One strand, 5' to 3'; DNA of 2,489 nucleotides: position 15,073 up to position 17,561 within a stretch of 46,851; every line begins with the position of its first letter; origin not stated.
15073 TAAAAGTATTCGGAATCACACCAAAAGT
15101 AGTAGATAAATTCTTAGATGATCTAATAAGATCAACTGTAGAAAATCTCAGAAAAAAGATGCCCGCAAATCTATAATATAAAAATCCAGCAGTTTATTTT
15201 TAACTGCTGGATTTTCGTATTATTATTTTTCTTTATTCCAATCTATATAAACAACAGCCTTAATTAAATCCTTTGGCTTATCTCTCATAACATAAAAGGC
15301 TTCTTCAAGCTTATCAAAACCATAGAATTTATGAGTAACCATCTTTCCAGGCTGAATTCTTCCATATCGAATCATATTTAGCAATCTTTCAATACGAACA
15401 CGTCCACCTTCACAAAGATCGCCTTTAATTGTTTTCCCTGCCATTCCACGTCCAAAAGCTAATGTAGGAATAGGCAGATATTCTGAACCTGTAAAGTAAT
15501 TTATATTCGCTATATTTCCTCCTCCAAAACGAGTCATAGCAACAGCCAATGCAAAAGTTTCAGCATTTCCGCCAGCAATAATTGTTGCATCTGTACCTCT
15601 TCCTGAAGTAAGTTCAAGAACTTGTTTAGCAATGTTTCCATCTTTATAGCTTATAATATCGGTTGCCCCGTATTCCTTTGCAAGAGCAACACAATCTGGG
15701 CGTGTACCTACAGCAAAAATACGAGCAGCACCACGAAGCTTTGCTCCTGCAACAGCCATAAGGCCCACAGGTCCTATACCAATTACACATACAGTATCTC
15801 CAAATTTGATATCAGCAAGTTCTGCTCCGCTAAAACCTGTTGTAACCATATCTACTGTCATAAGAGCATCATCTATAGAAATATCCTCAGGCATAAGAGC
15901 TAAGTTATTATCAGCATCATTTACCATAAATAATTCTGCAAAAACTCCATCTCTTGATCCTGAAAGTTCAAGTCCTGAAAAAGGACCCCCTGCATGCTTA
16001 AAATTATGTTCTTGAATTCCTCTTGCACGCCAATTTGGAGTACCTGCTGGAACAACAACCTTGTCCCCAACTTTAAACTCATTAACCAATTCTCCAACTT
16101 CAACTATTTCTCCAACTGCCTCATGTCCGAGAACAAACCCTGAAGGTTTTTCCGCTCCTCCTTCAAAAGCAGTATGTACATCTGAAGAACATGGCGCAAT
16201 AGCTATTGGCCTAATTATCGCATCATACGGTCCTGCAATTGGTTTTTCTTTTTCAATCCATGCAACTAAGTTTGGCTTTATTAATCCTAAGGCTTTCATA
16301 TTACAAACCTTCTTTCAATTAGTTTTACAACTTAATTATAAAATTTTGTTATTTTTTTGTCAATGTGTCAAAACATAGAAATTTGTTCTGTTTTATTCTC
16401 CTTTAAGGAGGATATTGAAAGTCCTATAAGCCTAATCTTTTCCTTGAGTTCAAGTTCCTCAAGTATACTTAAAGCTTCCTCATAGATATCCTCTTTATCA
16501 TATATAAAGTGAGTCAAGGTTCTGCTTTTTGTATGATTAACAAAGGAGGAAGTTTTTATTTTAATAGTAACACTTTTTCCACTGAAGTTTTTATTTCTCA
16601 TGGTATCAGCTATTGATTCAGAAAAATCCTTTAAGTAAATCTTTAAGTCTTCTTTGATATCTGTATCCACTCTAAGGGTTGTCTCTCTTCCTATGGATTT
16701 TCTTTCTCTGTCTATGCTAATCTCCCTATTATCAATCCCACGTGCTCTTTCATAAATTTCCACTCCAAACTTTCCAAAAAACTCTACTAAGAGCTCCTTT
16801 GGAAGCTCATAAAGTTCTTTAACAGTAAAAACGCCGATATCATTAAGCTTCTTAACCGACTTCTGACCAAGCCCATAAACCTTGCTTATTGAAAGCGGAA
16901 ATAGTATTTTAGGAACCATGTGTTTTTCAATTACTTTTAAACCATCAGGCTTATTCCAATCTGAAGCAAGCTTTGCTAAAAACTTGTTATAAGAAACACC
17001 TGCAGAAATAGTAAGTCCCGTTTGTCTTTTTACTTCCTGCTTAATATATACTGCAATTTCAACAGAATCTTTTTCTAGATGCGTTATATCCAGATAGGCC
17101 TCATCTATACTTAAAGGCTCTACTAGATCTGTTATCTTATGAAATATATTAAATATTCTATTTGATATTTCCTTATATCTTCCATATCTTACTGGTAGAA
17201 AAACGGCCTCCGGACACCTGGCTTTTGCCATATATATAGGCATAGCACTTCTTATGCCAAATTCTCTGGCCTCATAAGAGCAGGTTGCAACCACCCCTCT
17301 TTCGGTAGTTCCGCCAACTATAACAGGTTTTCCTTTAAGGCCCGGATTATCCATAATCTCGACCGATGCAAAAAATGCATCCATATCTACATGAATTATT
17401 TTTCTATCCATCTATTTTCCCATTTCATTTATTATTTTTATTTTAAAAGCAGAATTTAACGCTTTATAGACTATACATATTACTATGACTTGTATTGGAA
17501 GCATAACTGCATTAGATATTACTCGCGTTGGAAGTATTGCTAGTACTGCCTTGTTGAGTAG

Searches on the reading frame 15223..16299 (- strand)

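Call 4: search_protein_families(library=pfam, proteins=[window:15223-16299:-])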
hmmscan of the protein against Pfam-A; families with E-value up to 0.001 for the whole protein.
window:15223-16299:- (358 aa): 2 families
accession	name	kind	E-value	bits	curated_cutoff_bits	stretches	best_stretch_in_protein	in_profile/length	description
PF00107.32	ADH_zinc_N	-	6.5e-18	65.4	31.8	1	177-282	1-104/129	Zinc-binding dehydrogenase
PF08240.17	ADH_N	-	1.6e-15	57.6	23.5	1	24-129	2-97/104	Alcohol dehydrogenase GroES-like domain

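Call 5: search_protein_families(library=ncbifam, proteins=[window:15223-16299:-])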
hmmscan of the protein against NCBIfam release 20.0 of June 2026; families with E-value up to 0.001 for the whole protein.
window:15223-16299:- (358 aa): 23 families
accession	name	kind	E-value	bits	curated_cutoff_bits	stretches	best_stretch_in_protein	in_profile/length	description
TIGR03451.1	mycoS_dep_FDH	equivalog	7.8e-32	110.5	512.9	1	20-350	22-356/358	S-(hydroxymethyl)mycothiol dehydrogenase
TIGR03989.1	Rxyl_3153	subfamily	3.4e-31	108.8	440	2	118-340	139-360/370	NDMA-dependent alcohol dehydrogenase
TIGR00692.1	tdh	equivalog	2.8e-30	105.5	458.35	1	16-340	15-330/340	L-threonine 3-dehydrogenase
NF003808.0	PRK05396.1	equivalog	1.4e-27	96.5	380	1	1-340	1-330/341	L-threonine 3-dehydrogenase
NF041097.1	keto_inos_dh_IolM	equivalog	1.9e-26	92.7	450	1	16-339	44-378/389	scyllo-inosose 3-dehydrogenase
TIGR02819.1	fdhA_non_GSH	equivalog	4.6e-26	91.3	636.95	1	27-243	39-265/397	formaldehyde dehydrogenase, glutathione-independent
TIGR02818.1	adh_III_F_hyde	equivalog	7.6e-26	91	543.95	2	130-341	148-359/368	S-(hydroxymethyl)glutathione dehydrogenase/class III alcohol dehydrogenase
NF006940.0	PRK09422.1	equivalog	2.9e-19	69.2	344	1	11-281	11-274/338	alcohol dehydrogenase AdhP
TIGR03366.1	HpnZ_proposed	hypoth_equivalog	1.2e-18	67.4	328.1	1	27-260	8-247/315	putative phosphonate catabolism associated alcohol dehydrogenase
NF007642.0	PRK10309.1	equivalog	1.6e-18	67.1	550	1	32-255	33-249/347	galactitol-1-phosphate 5-dehydrogenase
NF041172.1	AcrlCoa_red_Thmprot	equivalog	3.7e-18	65.6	500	1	19-343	20-326/334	acryloyl-CoA reductase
NF010344.0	PRK13771.1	subfamily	1.4e-17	63.7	349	1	15-343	16-325/334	putative alcohol dehydrogenase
NF007375.0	PRK09880.1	equivalog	3.7e-15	55.5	469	1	37-268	40-267/344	L-idonate 5-dehydrogenase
NF007489.0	PRK10083.1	equivalog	4.9e-15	55.3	376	1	1-349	1-334/339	Zn-dependent oxidoreductase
NF008024.0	PRK10754.1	subfamily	7.5e-13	48.2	348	1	118-235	93-209/327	NADPH:quinone reductase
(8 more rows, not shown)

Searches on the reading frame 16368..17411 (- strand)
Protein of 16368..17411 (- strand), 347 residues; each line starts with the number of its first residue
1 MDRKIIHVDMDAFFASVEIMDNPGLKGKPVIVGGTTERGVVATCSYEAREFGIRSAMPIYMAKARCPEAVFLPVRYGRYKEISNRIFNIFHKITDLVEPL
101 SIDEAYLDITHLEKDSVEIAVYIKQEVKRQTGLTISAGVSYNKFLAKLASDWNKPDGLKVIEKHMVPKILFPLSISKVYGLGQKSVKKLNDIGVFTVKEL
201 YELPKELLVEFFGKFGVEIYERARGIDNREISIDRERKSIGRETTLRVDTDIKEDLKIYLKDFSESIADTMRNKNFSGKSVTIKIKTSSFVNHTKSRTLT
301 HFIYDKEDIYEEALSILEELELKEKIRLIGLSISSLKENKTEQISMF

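Call 4: search_protein_families(library=pfam, proteins=[window:16368-17411:-])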
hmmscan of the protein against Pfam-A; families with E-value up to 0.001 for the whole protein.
window:16368-17411:- (347 aa): 4 families
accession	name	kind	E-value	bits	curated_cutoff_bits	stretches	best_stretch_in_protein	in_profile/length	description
PF00817.25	IMS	-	5.3e-53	179.4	23.2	1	8-151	1-148/148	impB/mucB/samB family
PF11799.13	IMS_C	-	2.8e-26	92.5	20.7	1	237-346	1-109/109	impB/mucB/samB family C-terminal domain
PF11798.14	IMS_HHH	-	3.7e-05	24.1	24.4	1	166-194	4-32/32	IMS family HHH motif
PF21999.2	IMS_HHH_1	-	3.9e-05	24.4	27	1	180-227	5-53/53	DNA polymerase-iota, thumb domain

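Call 5: search_protein_families(library=ncbifam, proteins=[window:16368-17411:-])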
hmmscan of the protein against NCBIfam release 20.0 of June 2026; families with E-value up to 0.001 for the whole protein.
window:16368-17411:- (347 aa): 10 families
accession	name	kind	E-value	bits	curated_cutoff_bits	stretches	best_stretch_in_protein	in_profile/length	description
NF010731.0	PRK14133.1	equivalog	1.1e-171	570.9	362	1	1-346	1-346/352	DNA polymerase IV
NF002677.0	PRK02406.1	equivalog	7.3e-120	400.3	256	1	2-342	5-349/357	DNA polymerase IV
NF002882.0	PRK03348.1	equivalog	3.9e-99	332.5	389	1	2-343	4-351/461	DNA polymerase IV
NF002751.0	PRK02794.1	equivalog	6e-96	321.9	371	1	4-341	39-379/425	DNA polymerase IV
NF002492.0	PRK01810.1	equivalog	4.4e-95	318.8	399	1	3-343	10-358/412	DNA polymerase IV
NF003015.0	PRK03858.1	subfamily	4.1e-85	286.2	367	1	3-345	7-352/399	DNA polymerase IV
NF002848.0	PRK03103.1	subfamily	7.8e-81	271.6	381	1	1-347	2-361/410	DNA polymerase IV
NF002883.0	PRK03352.1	equivalog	4.6e-75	253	330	1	2-335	4-341/347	DNA polymerase IV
NF002292.0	PRK01216.1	equivalog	2e-60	204.7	339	1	5-341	3-344/351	DNA polymerase IV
NF002955.0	PRK03609.1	subfamily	7.7e-30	104.1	431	1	7-292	4-299/422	translesion error-prone DNA polymerase V subunit UmuC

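Call 11: find_related_loci(query=window:16371-17411:-, collection=genome_contigs, flank=6000)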
Query window:16371-17411:- (347 aa) in genome_contigs; peptide patterns used: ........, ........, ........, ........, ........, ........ (x = any residue, [..] = any of these).
600 stretches matched a pattern (row limit reached: there are more); 579 encode a relative of the query (tblastn E <= 1e-3); the best 80 are kept; 80 distinct loci.
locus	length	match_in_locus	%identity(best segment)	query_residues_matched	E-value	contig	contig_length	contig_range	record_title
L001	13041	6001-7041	63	1-347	3e-150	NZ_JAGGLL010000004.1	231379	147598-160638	Clostridium punense strain DSM 28650 Ga0454145_04, whole genome shotgun sequence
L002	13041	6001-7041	61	1-347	1e-144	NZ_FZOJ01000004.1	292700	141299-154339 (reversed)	Anaerovirgula multivorans strain SCA, whole genome shotgun sequence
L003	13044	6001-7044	58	1-347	1e-140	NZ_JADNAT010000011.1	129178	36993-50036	Clostridium sp. 1001275B_160808_H3 NODE_11_length_129178_cov_42.4906, whole genome shotgun sequence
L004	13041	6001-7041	57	1-347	3e-138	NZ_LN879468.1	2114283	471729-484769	Clostridium massiliamazoniense strain ND2, whole genome shotgun sequence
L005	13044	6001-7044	58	1-347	2e-128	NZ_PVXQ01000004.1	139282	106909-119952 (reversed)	Clostridium vincentii strain DSM 10228 CLVI_contig000004, whole genome shotgun sequence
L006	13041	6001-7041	48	1-347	1e-105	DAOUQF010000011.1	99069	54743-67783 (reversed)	MAG TPA_asm: Eubacteriales bacterium isolate CSMAG_119 CSMAG_119_k141_1400901_length_99069_cov_13.9971, whole genome sho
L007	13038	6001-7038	53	2-347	6e-120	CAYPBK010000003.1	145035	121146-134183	MAG TPA_asm: uncultured Clostridiaceae bacterium isolate SRP294416_co3_817 genome assembly, contig: NODE_36_length_14503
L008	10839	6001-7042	55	1-347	2e-112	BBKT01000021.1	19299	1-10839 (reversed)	Thermoanaerobacterium saccharolyticum DNA, contig: TS_NTOU1_c21, strain: NTOU1, whole genome shotgun sequence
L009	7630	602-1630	48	3-340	1e-93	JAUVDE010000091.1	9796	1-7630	MAG: Draconibacterium sp. isolate CSMAG_289 CSMAG_289_k141_1706212_length_9796_cov_7.3948, whole genome shotgun sequence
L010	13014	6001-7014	46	3-335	5e-92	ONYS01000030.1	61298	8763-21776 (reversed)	uncultured Prevotella sp. isolate RUG759 genome assembly, contig: scaffold_1620, whole genome shotgun sequence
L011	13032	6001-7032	43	1-341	5e-92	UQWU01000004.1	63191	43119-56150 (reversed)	uncultured Phascolarctobacterium sp. isolate UMGS717 genome assembly, contig: NODE_161_length_63191_cov_11.1137, whole g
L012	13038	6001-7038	49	3-343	6e-92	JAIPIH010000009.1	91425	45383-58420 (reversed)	MAG: Candidatus Cloacimonadota bacterium isolate Tobar13.5m-G70 Tobar13-5m-C229, whole genome shotgun sequence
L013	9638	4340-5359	46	3-336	3e-91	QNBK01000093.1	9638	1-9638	MAG: Spirochaetes bacterium isolate B116_G9 B116_Guay9_scaffold_09163, whole genome shotgun sequence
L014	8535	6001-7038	48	3-343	7e-91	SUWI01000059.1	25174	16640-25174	MAG: Lentisphaerae bacterium isolate SIG94 NODE_38694_length_25174_cov_1.306384, whole genome shotgun sequence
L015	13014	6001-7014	48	3-336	4e-91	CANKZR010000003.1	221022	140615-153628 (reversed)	uncultured Sphingomonadaceae bacterium isolate 3-2009-L.fasta genome assembly, contig: NODE_3, whole genome shotgun sequ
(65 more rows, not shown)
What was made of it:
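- Tried and rejected: Species-representative genomes scanned with DinB (call 11).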

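Call 12: find_encoding_contigs(protein=window:16371-17411:-, flank=6000, max_places=6)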
Protein window:16371-17411:- (347 aa): 1 contig read that carries it; 1 place shown.
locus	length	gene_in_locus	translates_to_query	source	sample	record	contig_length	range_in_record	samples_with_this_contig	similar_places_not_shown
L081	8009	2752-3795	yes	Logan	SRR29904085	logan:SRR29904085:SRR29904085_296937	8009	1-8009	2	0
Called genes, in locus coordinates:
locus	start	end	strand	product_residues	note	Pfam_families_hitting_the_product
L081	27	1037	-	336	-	PF10127:RlaP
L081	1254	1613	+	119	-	-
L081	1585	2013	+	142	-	-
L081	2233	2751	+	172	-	PF07155:ECF-ribofla_trS, PF12822:ECF_trnsprt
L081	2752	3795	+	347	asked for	PF00817:IMS, PF11798:IMS_HHH (faint), PF11799:IMS_C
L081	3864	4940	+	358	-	PF08240:ADH_N, PF00107:ADH_zinc_N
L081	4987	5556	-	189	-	-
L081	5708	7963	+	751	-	PF01751:Toprim, PF01131:Topoisom_bac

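Call 16: find_homologous_proteins(query=window:16371-17411:-, max_evalue=1e-60)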
Query window:16371-17411:- (347 aa): 7681 proteins with E <= 1e-60 among 8000 candidates; the best 120 are listed.
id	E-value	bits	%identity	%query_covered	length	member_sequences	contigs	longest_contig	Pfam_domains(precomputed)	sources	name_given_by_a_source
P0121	3.7e-207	705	93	100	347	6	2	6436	PF11799.14,PF00817.26,PF11798.15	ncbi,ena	-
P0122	3.0e-183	626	79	100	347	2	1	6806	PF11799.14,PF00817.26,PF11798.15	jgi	jgi:DNA polymerase-4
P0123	7.4e-183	625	80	100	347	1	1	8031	PF11799.14,PF00817.26,PF11798.15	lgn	-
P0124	3.5e-182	623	79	100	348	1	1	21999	PF11799.14,PF00817.26,PF11798.15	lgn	-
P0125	5.7e-182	622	80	100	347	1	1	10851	PF11799.14,PF00817.26,PF11798.15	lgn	-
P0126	6.1e-182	622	80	100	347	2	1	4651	PF11799.14,PF00817.26,PF11798.15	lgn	-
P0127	1.2e-181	621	78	100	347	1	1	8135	PF11799.14,PF00817.26,PF11798.15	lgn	-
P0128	2.1e-181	620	79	100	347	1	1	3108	PF11799.14,PF00817.26,PF11798.15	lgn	-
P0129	3.9e-181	619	79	100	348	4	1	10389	PF11799.14,PF00817.26,PF11798.15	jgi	jgi:DNA polymerase IV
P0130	5.7e-181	619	80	100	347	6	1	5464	PF11799.14,PF00817.26,PF11798.15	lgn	-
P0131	8.9e-181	618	79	100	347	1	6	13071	PF11799.14,PF00817.26,PF11798.15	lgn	-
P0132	3.7e-179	613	79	100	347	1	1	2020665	PF11799.14,PF00817.26,PF11798.15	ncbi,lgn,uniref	ncbi:DNA polymerase IV [Candidatus Clostridium radicumherbarum]|uniref:DNA polymerase IV n=1 Tax=Can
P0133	1.6e-178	611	78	100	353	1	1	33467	PF11799.14,PF00817.26,PF11798.15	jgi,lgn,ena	-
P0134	3.9e-178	610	75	100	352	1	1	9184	PF11799.14,PF00817.26,PF11798.15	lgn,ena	-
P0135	9.8e-178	608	78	100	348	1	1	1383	PF11799.14,PF00817.26,PF11798.15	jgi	jgi:DNA polymerase IV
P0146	1.1e-171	588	76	100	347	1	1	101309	PF11799.14,PF00817.26,PF11798.15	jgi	jgi:DNA polymerase IV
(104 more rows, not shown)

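Call 22: find_encoding_contigs(protein=P0121, flank=5000, max_places=3)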
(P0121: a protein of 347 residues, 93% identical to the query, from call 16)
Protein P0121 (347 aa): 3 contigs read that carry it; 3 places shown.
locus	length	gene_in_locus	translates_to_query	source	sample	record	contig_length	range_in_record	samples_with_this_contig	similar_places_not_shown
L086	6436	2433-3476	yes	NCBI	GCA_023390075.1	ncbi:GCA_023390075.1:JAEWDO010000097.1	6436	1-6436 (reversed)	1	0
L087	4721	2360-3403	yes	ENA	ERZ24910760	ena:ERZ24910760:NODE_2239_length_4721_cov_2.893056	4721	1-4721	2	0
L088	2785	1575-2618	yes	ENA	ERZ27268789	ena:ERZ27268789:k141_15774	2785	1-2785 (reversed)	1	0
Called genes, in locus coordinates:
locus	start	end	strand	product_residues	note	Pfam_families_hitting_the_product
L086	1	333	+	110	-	?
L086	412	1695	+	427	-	PF05977:MFS_3, PF13347:MFS_2, PF07690:MFS_1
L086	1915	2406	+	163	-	PF07155:ECF-ribofla_trS, PF12822:ECF_trnsprt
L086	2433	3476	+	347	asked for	PF00817:IMS, PF11798:IMS_HHH (faint), PF11799:IMS_C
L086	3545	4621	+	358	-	PF08240:ADH_N, PF00107:ADH_zinc_N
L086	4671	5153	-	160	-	-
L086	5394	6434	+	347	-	?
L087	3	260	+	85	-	?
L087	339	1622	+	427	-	PF05977:MFS_3, PF13347:MFS_2, PF07690:MFS_1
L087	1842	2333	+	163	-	PF07155:ECF-ribofla_trS, PF12822:ECF_trnsprt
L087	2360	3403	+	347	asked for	PF00817:IMS, PF11798:IMS_HHH (faint), PF11799:IMS_C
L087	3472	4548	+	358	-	PF08240:ADH_N, PF00107:ADH_zinc_N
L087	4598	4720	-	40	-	?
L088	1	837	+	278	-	?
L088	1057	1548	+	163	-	PF07155:ECF-ribofla_trS, PF12822:ECF_trnsprt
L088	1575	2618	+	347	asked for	PF00817:IMS, PF11798:IMS_HHH (faint), PF11799:IMS_C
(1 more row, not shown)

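Call 23: find_encoding_contigs(protein=P0132, flank=5000, max_places=3)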
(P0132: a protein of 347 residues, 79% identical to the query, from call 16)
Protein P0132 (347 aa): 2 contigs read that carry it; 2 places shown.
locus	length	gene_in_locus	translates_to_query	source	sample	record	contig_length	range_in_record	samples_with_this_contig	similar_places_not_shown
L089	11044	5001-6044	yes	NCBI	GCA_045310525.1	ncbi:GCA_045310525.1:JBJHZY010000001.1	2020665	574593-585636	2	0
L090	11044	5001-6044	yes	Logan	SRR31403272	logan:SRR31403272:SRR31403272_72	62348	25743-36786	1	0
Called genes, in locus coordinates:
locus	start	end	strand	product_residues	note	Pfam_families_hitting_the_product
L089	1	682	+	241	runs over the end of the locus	PF01794:Ferric_reduct (faint), PF04205:FMN_bind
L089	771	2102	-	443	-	PF07690:MFS_1, PF12832:MFS_1_like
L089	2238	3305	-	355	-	PF01022:HTH_5 (weak)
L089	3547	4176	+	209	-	PF02586:SRAP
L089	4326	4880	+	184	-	PF01323:DSBA, PF13462:Thioredoxin_4 (weak), PF13743:Thioredoxin_5 (weak)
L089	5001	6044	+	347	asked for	PF00817:IMS, PF11798:IMS_HHH, PF11799:IMS_C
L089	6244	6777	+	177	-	PF04542:Sigma70_r2, PF08281:Sigma70_r4_2, PF04545:Sigma70_r4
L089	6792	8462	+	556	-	PF03888:MucB_RseB (faint)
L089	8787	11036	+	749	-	PF01751:Toprim, PF01131:Topoisom_bac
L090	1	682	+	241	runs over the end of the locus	PF01794:Ferric_reduct (faint), PF04205:FMN_bind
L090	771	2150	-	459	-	PF07690:MFS_1, PF12832:MFS_1_like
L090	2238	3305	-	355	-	PF01022:HTH_5 (weak)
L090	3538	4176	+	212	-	PF02586:SRAP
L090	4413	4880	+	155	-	PF01323:DSBA, PF13462:Thioredoxin_4 (weak), PF13743:Thioredoxin_5 (weak)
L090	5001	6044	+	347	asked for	PF00817:IMS, PF11798:IMS_HHH, PF11799:IMS_C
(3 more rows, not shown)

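Call 24: find_encoding_contigs(protein=P0124, flank=5000, max_places=3)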
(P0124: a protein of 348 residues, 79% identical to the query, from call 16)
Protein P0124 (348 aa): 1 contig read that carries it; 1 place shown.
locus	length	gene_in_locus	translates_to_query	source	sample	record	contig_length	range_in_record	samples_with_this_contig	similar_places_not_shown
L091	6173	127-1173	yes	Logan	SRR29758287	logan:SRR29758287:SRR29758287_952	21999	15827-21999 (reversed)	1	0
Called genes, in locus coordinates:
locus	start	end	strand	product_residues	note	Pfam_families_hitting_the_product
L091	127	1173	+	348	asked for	PF00817:IMS, PF11798:IMS_HHH (weak), PF11799:IMS_C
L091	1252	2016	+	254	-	PF00106:adh_short, PF08659:KR, PF13460:NAD_binding_10 (weak), PF13561:adh_short_C2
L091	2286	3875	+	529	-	PF07504:FTP, PF03413:PepSY, PF01447:Peptidase_M4, PF02868:Peptidase_M4_C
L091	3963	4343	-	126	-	PF14276:DUF4363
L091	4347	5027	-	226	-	PF04239:DUF421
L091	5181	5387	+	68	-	PF07870:DUF1657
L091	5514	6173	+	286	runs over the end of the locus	PF04239:DUF421, PF07870:DUF1657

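Call 25: find_encoding_contigs(protein=P0146, flank=5000, max_places=3)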
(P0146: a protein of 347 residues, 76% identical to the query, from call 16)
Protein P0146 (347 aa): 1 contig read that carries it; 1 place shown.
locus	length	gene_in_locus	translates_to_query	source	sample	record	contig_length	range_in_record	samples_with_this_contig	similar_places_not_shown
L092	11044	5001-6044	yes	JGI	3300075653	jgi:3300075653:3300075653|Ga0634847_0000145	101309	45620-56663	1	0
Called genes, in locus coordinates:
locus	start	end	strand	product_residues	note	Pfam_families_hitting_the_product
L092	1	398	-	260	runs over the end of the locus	PF06182:ABC2_membrane_6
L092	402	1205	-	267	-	-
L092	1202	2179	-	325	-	PF00005:ABC_tran, PF13304:AAA_21 (weak)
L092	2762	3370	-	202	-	PF00293:NUDIX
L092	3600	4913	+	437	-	PF13520:AA_permease_2, PF00324:AA_permease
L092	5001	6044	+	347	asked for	PF00817:IMS, PF11798:IMS_HHH, PF11799:IMS_C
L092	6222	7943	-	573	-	PF07929:PRiA4_ORF3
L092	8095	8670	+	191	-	PF01613:Flavin_Reduct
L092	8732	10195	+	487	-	PF00015:MCPsignal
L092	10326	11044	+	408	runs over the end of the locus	PF02274:ADI, PF19420:DDAH_eukar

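Call 52: search_protein_families(library=pfam, proteins=[L089:3547-4176:+], max_evalue=0.01)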
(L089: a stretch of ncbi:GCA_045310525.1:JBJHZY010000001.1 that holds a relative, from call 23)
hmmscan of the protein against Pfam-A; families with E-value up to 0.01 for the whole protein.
L089:3547-4176:+ (209 aa): 1 family
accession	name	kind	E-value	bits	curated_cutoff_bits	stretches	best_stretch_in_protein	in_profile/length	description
PF02586.19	SRAP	-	1.9e-47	162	27.1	1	1-182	1-192/214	SOS response associated peptidase (SRAP)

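Call 65: find_encoding_contigs(protein=P0125, flank=4000, max_places=2)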
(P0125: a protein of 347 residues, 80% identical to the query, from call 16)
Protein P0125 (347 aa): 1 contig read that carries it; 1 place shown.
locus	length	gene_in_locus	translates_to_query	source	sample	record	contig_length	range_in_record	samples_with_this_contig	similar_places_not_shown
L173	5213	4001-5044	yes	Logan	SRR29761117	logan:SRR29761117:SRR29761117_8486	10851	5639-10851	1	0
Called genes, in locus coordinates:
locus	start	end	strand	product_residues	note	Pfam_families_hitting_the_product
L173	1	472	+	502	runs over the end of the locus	PF08903:DUF1846, PF20921:DUF1846_C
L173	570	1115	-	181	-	PF00882:Zn_dep_PLPC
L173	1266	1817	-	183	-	-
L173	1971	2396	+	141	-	-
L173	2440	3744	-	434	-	PF07690:MFS_1, PF13347:MFS_2, PF07690:MFS_1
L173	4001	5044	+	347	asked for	PF00817:IMS, PF11798:IMS_HHH, PF11799:IMS_C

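Call 66: find_encoding_contigs(protein=P0123, flank=4000, max_places=2)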
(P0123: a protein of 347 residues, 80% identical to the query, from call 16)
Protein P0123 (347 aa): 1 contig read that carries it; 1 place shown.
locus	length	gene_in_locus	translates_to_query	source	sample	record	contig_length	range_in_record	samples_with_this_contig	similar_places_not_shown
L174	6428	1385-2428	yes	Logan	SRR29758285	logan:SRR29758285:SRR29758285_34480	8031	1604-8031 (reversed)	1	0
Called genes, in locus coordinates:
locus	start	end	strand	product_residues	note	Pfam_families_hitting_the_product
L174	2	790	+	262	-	?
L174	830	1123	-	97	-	-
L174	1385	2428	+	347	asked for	PF00817:IMS, PF11798:IMS_HHH (weak), PF11799:IMS_C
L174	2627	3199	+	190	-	-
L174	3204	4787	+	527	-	PF03321:GH3, PF23571:GH3_M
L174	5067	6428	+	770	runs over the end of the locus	PF13185:GAF_2 (weak), PF13492:GAF_3 (weak), PF00990:GGDEF, PF01966:HD, PF13487:HD_5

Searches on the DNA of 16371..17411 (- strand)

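Call 14: search_rna_families(sources=[L001, L002, L003, L004, L005, L006, L007, L008, L018, L036, L037], threshold=gathering)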
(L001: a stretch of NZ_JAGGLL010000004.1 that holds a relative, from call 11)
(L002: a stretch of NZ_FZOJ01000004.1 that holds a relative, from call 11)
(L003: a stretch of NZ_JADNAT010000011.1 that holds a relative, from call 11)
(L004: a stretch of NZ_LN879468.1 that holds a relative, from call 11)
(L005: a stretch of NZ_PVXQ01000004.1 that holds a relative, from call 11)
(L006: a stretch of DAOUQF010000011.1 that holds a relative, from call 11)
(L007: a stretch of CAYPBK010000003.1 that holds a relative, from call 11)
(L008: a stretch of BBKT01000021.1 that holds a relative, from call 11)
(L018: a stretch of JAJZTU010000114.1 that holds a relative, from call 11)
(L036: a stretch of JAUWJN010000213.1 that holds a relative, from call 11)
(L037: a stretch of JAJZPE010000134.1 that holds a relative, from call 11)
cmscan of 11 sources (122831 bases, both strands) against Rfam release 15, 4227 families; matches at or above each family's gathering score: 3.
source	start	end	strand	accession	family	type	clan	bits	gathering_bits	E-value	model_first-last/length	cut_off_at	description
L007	8220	8390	+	RF00013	6S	Gene;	-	65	46.4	2.6e-10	1-187/187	no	6S / SsrS RNA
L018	2191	2275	-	RF00005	tRNA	Gene; tRNA;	CL00001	59.2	29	5.5e-10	1-71/71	no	tRNA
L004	10179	10372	+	RF00013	6S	Gene;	-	57.8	46.4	1.4e-08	1-187/187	no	6S / SsrS RNA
